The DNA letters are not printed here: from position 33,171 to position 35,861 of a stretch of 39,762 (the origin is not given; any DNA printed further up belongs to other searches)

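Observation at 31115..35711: Three tandem sugar-transfer-associated ATP-grasp ligase genes at the head of a ribitol-teichoic-acid-type locus: candidate cytoplasmic amino-acyl/acyl decoration system for a wall glycopolymer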

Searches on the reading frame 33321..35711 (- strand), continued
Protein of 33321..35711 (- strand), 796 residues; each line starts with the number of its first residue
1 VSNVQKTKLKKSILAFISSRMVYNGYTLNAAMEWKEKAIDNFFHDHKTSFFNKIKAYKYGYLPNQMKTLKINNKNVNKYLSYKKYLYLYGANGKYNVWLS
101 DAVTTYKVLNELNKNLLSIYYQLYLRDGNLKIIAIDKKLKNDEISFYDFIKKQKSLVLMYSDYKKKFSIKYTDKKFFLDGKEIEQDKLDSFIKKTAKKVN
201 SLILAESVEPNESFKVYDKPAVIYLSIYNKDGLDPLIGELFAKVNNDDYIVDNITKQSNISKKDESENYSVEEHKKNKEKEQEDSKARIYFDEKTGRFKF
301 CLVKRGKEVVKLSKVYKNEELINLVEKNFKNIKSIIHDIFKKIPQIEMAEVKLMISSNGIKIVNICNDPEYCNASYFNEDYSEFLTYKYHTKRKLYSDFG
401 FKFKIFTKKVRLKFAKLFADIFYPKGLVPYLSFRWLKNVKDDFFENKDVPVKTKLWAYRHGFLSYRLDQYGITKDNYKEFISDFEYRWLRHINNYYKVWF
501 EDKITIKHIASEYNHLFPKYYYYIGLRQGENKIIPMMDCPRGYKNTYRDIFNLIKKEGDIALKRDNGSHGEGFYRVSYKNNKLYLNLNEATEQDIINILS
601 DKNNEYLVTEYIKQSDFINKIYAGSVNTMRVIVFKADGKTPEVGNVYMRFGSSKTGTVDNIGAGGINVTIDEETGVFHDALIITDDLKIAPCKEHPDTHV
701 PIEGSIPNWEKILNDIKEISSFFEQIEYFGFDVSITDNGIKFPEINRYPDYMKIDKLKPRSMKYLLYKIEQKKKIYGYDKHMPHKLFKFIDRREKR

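Call 84: find_encoding_contigs(protein=P0165, flank=10000, max_places=1)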
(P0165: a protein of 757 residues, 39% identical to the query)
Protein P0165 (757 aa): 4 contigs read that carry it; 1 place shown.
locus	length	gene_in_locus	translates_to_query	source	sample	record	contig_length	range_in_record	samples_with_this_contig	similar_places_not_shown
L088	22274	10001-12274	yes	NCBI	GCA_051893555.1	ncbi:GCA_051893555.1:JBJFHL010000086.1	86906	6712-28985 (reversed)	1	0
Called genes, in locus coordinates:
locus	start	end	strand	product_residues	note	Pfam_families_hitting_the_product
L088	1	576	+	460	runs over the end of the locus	PF00768:Peptidase_S11, PF02113:Peptidase_S13 (weak), PF13354:Beta-lactamase2, PF07943:PBP5_C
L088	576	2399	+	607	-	PF01541:GIY-YIG, PF27096:UvrC_M, PF02151:UVR (weak), PF22920:UvrC_RNaseH, PF08459:UvrC_RNaseH_dom, PF00633:HHH (faint), PF12826:HHH_2, PF14520:HHH_5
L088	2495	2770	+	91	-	PF06949:DUF1292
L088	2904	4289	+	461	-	PF01266:DAO (faint), PF03486:HI0933_like (faint), PF07992:Pyr_redox_2 (faint), PF13738:Pyr_redox_3 (faint), PF21688:FAD-depend_C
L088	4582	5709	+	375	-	PF12784:PDDEXK_2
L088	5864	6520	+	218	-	PF04199:Cyclase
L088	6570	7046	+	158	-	PF00583:Acetyltransf_1 (weak), PF13508:Acetyltransf_7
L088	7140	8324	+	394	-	PF04464:Glyphos_transf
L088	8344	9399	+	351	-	PF14397:ATPgrasp_ST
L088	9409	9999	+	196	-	PF12804:NTP_transf_3 (weak)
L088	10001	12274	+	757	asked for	PF14398:ATPgrasp_YheCD (faint), PF14397:ATPgrasp_ST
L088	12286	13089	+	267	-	PF01061:ABC2_membrane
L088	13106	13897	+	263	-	PF00005:ABC_tran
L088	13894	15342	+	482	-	-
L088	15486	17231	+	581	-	PF07973:tRNA_SAD, PF00587:tRNA-synt_2b, PF03129:HGTP_anticodon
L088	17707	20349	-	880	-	PF01841:Transglut_core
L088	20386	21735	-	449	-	PF03486:HI0933_like, PF22780:HI0933_like_1st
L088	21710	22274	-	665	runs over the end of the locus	-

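Call 88: fold_search(model_id=the predicted structure, library=pdb)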
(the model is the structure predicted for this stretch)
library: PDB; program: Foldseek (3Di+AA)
matches with E <= 10: 1052; with E <= 0.001: 95
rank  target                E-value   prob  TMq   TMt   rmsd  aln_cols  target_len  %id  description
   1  3r23_A                1.1e-05  1.00  0.20  0.45   7.2       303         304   11  Crystal Structure of D-alanine--D-Alanine Ligase from Bacillus anthracis (released 2011-03-30)
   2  5zk6                  2.4e-05  1.00  0.20  0.51   6.3       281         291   13  Crystal structure of RimK complexed with RpsF (released 2019-03-27)
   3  5zct_A                2.6e-05  1.00  0.19  0.47   6.6       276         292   14  The crystal structure of the poly-alpha-L-glutamate peptides synthetase RimK at 2.05 angstrom resolution. (released 2018-07-25)
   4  7u9k_B                5.4e-05  1.00  0.19  0.40   9.2       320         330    9  Staphylococcus aureus D-alanine-D-alanine ligase in complex with ATP, D-ala-D-ala, Mg2+ and K+ (released 2023-03-15)
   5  5zct_C                5.7e-05  1.00  0.19  0.44   7.4       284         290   12  The crystal structure of the poly-alpha-L-glutamate peptides synthetase RimK at 2.05 angstrom resolution. (released 2018-07-25)
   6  4iwx                  6.0e-05  1.00  0.15  0.36   8.3       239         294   15  Rimk structure at 2.85A (released 2013-05-08)
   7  8fff                  9.2e-05  1.00  0.19  0.40   8.7       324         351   10  Crystal structure of Staphylococcus aureus D-alanine D-alanine ligase enzyme in complex with acetate (released 2024-05-08)
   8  3r23_B                1.0e-04  1.00  0.19  0.45   7.3       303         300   12  Crystal Structure of D-alanine--D-Alanine Ligase from Bacillus anthracis (released 2011-03-30)
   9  1ce8_A                1.0e-04  0.97  0.18  0.14  27.0       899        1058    6  CARBAMOYL PHOSPHATE SYNTHETASE FROM ESCHERICHIS COLI WITH COMPLEXED WITH THE ALLOSTERIC LIGAND IMP (released 1999-07-26)
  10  3i12_D                1.1e-04  1.00  0.20  0.40   7.4       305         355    9  The crystal structure of the D-alanyl-alanine synthetase A from Salmonella enterica subsp. enterica serovar Typhimuriu (released 2009-08-18)
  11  5dou_B                1.1e-04  0.93  0.18  0.11  29.0       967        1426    8  Crystal Structure of Human Carbamoyl phosphate synthetase I (CPS1), ligand-bound form (released 2015-12-09)
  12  3eth_A                1.2e-04  1.00  0.18  0.37   5.8       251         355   10  Crystal structure of E. coli Purk in complex with MgATP (released 2008-10-21)
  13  3lwb_B                1.2e-04  1.00  0.20  0.46   8.2       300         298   13  Crystal Structure of apo D-alanine:D-alanine Ligase (Ddl) from Mycobacterium tuberculosis (released 2010-03-09)
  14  5bya                  1.4e-04  1.00  0.18  0.39   9.8       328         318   12  Crystal structure of the catalytic domain of human diphosphoinositol pentakisphosphate kinase 2 (PPIP5K2) in complex wit (released 2015-07-22)
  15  7qyr_G                1.5e-04  1.00  0.21  0.52   6.9       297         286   14  Crystal structure of RimK from Pseudomonas aeruginosa PAO1 (released 2022-10-05)
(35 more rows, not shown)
